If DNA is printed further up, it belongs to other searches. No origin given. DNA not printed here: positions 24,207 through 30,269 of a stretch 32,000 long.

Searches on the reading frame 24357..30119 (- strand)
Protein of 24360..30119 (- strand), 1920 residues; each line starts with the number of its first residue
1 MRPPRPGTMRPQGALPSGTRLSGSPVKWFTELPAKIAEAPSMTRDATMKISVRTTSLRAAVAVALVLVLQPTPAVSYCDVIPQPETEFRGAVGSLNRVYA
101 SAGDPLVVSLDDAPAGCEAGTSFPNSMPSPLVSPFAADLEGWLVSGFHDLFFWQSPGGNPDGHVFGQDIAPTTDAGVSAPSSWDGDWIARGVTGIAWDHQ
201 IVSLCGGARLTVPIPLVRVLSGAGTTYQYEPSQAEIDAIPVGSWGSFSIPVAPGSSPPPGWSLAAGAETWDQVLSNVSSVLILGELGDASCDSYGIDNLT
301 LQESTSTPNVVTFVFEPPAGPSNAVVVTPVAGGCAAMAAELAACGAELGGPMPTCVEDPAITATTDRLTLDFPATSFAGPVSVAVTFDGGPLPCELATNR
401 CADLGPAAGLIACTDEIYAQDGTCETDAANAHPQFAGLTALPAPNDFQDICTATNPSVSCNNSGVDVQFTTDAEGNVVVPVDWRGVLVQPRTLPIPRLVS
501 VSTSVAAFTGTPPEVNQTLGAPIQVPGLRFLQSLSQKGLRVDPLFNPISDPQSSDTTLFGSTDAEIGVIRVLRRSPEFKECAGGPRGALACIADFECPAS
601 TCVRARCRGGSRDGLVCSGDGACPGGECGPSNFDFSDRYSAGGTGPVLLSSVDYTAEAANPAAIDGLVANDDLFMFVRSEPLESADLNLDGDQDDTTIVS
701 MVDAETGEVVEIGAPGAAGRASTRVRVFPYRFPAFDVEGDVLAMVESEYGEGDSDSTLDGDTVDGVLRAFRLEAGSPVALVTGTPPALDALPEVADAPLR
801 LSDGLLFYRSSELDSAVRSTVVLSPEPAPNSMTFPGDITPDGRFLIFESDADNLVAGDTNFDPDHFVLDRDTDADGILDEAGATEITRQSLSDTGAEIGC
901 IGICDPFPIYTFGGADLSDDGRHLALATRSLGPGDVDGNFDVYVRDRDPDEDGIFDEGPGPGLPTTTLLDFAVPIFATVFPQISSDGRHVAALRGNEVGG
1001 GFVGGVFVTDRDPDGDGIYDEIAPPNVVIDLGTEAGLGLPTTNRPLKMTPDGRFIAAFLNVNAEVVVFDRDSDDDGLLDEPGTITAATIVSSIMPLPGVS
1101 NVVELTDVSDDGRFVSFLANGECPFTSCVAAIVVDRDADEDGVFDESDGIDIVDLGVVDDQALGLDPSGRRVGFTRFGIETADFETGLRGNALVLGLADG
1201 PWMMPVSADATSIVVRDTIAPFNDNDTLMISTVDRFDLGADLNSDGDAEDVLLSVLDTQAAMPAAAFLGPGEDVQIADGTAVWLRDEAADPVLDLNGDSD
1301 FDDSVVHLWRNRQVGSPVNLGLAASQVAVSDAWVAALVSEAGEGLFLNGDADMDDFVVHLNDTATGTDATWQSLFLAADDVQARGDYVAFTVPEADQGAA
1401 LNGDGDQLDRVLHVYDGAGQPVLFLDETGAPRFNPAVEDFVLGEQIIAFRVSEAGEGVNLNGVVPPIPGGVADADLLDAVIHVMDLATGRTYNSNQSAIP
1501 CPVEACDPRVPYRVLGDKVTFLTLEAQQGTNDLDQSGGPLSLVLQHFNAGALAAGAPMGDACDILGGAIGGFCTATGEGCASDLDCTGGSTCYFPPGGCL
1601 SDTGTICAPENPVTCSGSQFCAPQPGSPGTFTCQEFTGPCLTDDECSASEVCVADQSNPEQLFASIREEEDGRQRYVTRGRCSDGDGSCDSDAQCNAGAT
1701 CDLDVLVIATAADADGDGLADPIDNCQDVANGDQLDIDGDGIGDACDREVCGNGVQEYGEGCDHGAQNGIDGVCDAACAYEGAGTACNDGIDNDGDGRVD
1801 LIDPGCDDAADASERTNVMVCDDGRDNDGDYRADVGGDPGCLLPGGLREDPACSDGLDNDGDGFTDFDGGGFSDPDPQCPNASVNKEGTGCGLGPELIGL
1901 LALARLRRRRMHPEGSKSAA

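Call 5: search_protein_families(library=pfam, proteins=[window:24360-30119:-], max_evalue=0.01)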
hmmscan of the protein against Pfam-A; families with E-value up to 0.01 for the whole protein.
window:24360-30119:- (1920 aa): 0 families

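Call 6: search_protein_families(library=ncbifam, proteins=[window:24360-30119:-], max_evalue=0.01)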
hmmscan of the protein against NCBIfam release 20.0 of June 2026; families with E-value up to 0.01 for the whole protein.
window:24360-30119:- (1920 aa): 2 families
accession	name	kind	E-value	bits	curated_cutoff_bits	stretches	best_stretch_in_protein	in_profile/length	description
NF033662.1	acid_disulf_rpt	repeat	4e-06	26.5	41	2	1783-1808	3-28/32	acidic double-disulfide repeat-containing protein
NF045500.1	Omp28_seleno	equivalog_domain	7.8e-05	22.2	200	1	1709-1756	270-315/377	Omp28-related selenoprotein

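Call 24: find_encoding_contigs(protein=window:24357-29978:-, flank=10000, max_places=2)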
Protein window:24357-29978:- (1873 aa): 2 contigs read that carry it; 1 place shown.
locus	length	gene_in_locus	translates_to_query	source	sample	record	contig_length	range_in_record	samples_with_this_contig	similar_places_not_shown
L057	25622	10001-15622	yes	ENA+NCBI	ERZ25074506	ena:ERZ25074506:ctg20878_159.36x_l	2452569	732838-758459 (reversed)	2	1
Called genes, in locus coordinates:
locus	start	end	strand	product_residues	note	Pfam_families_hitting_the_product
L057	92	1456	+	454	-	PF04389:Peptidase_M28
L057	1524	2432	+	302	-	PF13441:Gly-zipper_YMGG, PF13488:Gly-zipper_Omp (weak), PF05359:DUF748 (faint), PF00691:OmpA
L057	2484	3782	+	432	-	PF13519:VWA_2 (faint)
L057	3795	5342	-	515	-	PF20154:LNT_N, PF00795:CN_hydrolase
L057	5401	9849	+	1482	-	PF00211:Guanylate_cyc, PF13191:AAA_16, PF13401:AAA_22 (faint), PF00211:Guanylate_cyc, PF13191:AAA_16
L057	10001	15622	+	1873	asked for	-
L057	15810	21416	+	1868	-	-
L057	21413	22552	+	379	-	PF02353:CMAS, PF13489:Methyltransf_23, PF08241:Methyltransf_11, PF08242:Methyltransf_12, PF13649:Methyltransf_25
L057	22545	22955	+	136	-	-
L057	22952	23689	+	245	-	PF00027:cNMP_binding, PF13545:HTH_Crp_2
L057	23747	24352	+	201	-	PF00027:cNMP_binding, PF13545:HTH_Crp_2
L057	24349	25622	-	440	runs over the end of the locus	-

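Call 45: search_protein_families(library=ncbifam, proteins=[L057:3795-5342:-], max_evalue=0.00001)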
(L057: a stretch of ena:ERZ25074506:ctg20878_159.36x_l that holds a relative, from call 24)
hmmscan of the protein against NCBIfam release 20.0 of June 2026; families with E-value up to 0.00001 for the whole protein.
L057:3795-5342:- (515 aa): 4 families
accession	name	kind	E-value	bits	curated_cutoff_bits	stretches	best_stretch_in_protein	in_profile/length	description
TIGR00546.1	lnt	equivalog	2.4e-72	244.3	132.9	1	74-463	16-394/395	apolipoprotein N-acyltransferase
NF008934.0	PRK12291.1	equivalog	6.4e-09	35.6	427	1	236-423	195-374/419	apolipoprotein N-acyltransferase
NF043013.1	DeGluthAmidYersProt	equivalog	1.5e-07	30.8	500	1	299-464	68-235/278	deaminated glutathione amidase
NF033621.1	de_GSH_amidase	exception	1.1e-06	28.3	355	1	369-481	121-236/260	deaminated glutathione amidase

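Call 52: search_protein_families(library=pfam, proteins=[window:24360-29978:-], max_evalue=10)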
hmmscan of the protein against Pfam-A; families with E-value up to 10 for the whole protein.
window:24360-29978:- (1873 aa): 0 families
